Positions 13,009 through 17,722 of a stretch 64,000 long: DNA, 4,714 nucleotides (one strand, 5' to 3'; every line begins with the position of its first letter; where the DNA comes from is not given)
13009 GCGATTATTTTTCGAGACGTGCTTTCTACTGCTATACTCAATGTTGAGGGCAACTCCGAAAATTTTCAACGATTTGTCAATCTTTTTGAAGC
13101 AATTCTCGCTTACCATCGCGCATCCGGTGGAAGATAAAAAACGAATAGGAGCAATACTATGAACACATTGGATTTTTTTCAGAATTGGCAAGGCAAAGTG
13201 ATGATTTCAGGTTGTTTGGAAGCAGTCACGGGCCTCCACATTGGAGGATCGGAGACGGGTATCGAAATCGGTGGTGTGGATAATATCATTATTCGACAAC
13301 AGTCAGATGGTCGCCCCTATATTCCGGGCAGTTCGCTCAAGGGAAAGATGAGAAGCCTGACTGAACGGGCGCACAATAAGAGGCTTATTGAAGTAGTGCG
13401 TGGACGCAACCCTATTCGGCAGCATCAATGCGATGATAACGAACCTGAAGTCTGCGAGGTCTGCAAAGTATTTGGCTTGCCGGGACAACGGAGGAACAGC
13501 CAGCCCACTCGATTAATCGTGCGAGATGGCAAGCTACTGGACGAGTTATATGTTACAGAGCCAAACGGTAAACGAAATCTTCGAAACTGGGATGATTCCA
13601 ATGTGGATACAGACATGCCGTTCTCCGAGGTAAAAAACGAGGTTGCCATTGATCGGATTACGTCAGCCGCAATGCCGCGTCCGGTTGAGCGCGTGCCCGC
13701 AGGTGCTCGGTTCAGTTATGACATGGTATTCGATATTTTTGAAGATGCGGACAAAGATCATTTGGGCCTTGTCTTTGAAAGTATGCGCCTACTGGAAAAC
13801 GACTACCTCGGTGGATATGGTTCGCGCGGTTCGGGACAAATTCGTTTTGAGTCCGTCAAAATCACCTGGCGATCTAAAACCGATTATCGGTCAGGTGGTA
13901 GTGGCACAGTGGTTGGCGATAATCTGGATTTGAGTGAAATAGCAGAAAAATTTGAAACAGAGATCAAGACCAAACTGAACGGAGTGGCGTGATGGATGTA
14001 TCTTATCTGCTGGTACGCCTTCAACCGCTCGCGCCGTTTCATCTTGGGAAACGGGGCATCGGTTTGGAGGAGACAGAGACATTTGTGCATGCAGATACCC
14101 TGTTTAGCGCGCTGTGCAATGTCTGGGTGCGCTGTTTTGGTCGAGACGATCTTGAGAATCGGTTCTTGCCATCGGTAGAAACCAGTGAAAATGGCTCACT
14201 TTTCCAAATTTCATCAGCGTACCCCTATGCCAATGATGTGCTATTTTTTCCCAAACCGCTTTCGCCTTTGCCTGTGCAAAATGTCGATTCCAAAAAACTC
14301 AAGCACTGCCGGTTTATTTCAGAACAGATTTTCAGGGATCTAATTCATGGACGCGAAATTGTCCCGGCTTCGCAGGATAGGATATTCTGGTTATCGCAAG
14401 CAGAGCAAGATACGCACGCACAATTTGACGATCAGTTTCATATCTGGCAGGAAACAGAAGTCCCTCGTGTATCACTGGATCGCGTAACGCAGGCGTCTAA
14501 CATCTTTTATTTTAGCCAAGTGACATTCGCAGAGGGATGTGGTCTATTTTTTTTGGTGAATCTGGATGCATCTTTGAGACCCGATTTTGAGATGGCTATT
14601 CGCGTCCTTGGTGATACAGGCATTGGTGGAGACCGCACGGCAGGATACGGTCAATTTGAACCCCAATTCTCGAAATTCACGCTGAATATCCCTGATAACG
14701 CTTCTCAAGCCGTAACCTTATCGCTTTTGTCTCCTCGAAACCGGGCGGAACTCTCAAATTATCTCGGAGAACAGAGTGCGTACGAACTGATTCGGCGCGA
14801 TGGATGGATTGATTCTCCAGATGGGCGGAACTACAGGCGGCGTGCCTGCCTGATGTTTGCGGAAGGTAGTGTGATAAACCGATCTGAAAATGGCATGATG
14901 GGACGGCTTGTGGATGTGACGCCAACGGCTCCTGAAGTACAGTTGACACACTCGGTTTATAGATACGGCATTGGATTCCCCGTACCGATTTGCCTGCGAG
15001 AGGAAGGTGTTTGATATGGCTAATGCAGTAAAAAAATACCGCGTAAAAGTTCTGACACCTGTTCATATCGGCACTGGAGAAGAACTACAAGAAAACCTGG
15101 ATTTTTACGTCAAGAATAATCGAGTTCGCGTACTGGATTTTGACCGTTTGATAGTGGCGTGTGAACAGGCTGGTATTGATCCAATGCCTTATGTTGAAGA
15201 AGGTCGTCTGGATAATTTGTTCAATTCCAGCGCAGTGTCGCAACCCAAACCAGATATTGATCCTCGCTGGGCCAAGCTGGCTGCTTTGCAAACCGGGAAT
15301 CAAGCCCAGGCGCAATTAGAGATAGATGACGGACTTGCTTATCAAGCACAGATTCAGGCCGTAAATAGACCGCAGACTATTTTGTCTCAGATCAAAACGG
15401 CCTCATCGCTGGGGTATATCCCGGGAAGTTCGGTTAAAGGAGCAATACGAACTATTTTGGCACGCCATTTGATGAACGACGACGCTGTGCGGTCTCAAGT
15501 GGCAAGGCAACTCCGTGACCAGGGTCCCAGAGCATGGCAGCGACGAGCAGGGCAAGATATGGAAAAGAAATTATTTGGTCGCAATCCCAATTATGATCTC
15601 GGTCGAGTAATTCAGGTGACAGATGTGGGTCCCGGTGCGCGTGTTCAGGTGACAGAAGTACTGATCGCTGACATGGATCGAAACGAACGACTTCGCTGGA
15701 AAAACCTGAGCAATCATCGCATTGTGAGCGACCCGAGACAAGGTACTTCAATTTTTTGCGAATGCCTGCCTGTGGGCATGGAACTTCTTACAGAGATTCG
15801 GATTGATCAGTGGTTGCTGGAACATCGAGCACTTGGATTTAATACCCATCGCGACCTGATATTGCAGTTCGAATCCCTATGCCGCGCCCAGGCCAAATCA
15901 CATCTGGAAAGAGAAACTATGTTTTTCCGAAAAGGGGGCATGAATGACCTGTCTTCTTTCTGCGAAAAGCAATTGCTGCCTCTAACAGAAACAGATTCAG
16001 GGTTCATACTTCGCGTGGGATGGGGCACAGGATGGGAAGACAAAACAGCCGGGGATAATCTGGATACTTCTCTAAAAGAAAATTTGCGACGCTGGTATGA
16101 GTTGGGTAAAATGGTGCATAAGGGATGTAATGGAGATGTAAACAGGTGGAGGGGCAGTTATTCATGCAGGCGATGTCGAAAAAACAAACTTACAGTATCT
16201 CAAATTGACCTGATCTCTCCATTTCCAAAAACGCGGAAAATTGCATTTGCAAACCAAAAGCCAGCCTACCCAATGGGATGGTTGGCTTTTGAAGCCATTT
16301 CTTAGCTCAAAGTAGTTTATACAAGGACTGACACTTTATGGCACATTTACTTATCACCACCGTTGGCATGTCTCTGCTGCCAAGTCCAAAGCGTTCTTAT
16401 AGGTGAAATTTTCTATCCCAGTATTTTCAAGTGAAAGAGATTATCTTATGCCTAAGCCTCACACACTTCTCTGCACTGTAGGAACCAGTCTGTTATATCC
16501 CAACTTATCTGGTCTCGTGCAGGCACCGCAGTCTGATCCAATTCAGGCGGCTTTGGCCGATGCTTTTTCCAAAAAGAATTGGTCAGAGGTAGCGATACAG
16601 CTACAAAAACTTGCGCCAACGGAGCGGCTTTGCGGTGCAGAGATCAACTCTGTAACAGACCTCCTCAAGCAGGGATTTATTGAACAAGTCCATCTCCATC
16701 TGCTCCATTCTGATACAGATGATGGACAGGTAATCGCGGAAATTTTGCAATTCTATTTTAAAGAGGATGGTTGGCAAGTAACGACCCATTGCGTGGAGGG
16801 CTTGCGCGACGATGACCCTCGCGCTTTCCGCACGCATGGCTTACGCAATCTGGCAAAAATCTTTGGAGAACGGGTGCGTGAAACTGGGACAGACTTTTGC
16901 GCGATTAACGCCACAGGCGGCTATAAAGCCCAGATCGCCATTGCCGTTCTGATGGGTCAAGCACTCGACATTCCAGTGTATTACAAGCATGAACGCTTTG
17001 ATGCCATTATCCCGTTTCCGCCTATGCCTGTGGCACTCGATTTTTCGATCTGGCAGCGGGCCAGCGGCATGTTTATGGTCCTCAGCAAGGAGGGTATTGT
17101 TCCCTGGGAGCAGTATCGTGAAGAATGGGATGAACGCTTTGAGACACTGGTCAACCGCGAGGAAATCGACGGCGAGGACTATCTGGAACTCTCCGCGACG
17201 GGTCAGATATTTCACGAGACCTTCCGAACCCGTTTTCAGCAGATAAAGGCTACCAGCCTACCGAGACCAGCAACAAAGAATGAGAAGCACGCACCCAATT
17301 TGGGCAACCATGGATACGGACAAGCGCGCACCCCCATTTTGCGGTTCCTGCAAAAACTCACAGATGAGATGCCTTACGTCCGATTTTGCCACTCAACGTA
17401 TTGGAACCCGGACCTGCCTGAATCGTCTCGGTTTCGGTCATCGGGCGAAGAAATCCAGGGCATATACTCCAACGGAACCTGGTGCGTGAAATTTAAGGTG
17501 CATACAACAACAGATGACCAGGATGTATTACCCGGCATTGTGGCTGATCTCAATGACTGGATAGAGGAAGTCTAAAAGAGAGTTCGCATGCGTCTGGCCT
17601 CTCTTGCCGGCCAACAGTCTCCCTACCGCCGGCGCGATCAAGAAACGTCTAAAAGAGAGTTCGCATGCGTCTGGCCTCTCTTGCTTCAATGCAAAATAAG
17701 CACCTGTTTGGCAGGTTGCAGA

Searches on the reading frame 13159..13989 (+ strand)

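Call 6: search_protein_families(library=ncbifam, proteins=[window:13159-13989:+], max_evalue=0.01)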
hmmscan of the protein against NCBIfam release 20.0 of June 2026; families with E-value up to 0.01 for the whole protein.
window:13159-13989:+ (277 aa): 7 families
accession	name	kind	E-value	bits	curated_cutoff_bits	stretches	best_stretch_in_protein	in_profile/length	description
TIGR02582.1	cas7_TM1809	equivalog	5.7e-58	196.2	90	1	12-230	2-203/203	type III-A CRISPR-associated RAMP protein Csm3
TIGR02581.1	cas_cyan_RAMP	equivalog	1.1e-16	61.2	108.05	1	13-235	3-215/216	type III CRISPR-associated RAMP protein Csx7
TIGR02580.1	cas_RAMP_Cmr4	equivalog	1.8e-08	34.6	87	1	21-124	6-87/283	type III-B CRISPR module RAMP protein Cmr4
TIGR03986.1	TIGR03986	equivalog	1.6e-06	27.8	161.35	1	17-70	37-90/568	TIGR03986 family type III CRISPR-associated RAMP protein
TIGR03115.2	cas7_csf2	equivalog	4.2e-05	22.9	130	1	176-243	241-305/346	type IV CRISPR-associated protein Csf2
TIGR01899.1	cas_TM1807_csm5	equivalog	0.00032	20.3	38.3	1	49-68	106-126/364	type III-A CRISPR-associated RAMP protein Csm5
TIGR01898.1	cas_TM1791_cmr6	equivalog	0.0012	19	51.1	1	49-80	28-61/195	type III-B CRISPR module RAMP protein Cmr6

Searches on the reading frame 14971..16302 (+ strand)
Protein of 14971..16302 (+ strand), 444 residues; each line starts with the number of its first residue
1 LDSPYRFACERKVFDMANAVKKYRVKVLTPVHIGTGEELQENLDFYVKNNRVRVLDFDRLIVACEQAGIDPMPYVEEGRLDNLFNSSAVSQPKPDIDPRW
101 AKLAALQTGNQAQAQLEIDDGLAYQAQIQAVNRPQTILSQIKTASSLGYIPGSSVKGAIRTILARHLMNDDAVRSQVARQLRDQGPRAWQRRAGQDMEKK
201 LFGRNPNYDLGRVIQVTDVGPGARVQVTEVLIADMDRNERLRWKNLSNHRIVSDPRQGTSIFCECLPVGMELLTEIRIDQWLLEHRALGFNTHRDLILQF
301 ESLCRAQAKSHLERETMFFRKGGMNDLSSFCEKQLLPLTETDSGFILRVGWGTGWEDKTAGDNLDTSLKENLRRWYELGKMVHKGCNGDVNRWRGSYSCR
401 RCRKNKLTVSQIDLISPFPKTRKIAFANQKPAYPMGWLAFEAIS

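Call 6: search_protein_families(library=ncbifam, proteins=[window:14971-16302:+], max_evalue=0.01)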
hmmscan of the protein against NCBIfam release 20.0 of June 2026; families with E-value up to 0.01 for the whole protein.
window:14971-16302:+ (444 aa): 4 families
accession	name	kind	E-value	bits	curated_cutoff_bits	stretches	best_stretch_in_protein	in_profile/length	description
TIGR01899.1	cas_TM1807_csm5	equivalog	4.1e-28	98.9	38.3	1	24-439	2-363/364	type III-A CRISPR-associated RAMP protein Csm5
TIGR02582.1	cas7_TM1809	equivalog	0.0002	21.4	90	1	144-207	39-91/203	type III-A CRISPR-associated RAMP protein Csm3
TIGR01898.1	cas_TM1791_cmr6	equivalog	0.0023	18.1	51.1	1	143-208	27-94/195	type III-B CRISPR module RAMP protein Cmr6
TIGR02581.1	cas_cyan_RAMP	equivalog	0.003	17.3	108.05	1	136-170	29-63/216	type III CRISPR-associated RAMP protein Csx7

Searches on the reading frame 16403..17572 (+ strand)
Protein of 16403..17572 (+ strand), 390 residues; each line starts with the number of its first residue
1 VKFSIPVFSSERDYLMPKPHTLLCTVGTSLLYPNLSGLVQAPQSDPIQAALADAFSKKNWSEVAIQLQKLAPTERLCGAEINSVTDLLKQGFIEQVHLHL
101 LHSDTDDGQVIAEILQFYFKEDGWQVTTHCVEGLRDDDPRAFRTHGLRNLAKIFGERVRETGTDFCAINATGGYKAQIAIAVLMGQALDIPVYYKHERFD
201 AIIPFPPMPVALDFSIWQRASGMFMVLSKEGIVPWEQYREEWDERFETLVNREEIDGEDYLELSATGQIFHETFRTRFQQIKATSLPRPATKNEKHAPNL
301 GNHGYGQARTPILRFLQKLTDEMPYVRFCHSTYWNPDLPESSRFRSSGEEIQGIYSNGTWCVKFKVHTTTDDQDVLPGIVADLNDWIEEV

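Call 6: search_protein_families(library=ncbifam, proteins=[window:16403-17572:+], max_evalue=0.01)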
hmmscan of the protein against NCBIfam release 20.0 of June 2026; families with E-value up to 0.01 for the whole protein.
window:16403-17572:+ (390 aa): 2 families
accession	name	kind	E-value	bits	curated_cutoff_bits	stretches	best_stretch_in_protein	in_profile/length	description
TIGR02619.1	TIGR02619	domain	1.3e-18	67.3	37.45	1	75-207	11-148/149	putative CRISPR-associated protein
NF040951.1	CRSPR_nucase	equivalog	1.3e-05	24.2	600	1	75-212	68-207/322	CRISPR system ring nuclease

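Call 50: search_protein_families(library=pfam, proteins=[window:16403-17572:+], max_evalue=0.01)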
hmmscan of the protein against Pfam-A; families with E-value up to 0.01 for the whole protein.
window:16403-17572:+ (390 aa): 1 family
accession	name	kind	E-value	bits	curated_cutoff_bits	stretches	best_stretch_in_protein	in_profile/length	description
PF09651.16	Cas_APE2256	-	7.3e-34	117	24.8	1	76-207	2-135/136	CRISPR-associated protein (Cas_APE2256)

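Call 61: search_protein_families(library=padloc, proteins=[window:16403-17572:+], max_evalue=1)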
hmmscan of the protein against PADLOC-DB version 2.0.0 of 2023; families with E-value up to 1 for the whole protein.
window:16403-17572:+ (390 aa): 21 families
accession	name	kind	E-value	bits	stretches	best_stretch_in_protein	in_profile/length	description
PDLC01930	CARF7--CARF_DUF2103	-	1.6e-124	413.8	1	19-387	2-352/353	-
PDLC01033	CARF_RelE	-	1.8e-52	176.6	1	21-276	3-209/294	CARF+RelE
PDLC01355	Csm6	-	3.1e-43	145.4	1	52-218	12-171/172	CAS-III; associated_signaling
PDLC01937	CARF7--CARF_RelE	-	1e-41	140.9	1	22-292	5-252/344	-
PDLC01936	CARF7--CARF_RelE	-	8.2e-38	128.6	1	22-295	4-272/356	-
PDLC01634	Csm6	-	4.1e-37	125.3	1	76-207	2-129/130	CAS-III; associated_signaling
PDLC01931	CARF7--CARF_DUF2103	-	1.4e-35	121.1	1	21-370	3-322/340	-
PDLC01969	CARF_RelE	-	1.8e-33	114.2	1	93-284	13-201/296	-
PDLC01926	CARF7--CARF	-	2.9e-30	103.5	1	21-219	3-198/241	-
PDLC01932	CARF7--CARF_DUF2103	-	1.3e-25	88.6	1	74-337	45-304/361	-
PDLC01939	CARF7--CARF_RelE_like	-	8.2e-24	82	1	45-275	31-255/370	-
PDLC01307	Csm6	-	6e-19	66.4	1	67-213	23-161/169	CAS-III; associated_signaling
PDLC01927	CARF7--CARF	-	1.3e-17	62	1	21-207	3-173/297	-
PDLC01934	CARF7--CARF_RelE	-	1.8e-16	58.2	1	21-284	4-268/359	-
PDLC01462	Csm6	-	9.9e-16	55.9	1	66-209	39-174/192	CAS-III; associated_signaling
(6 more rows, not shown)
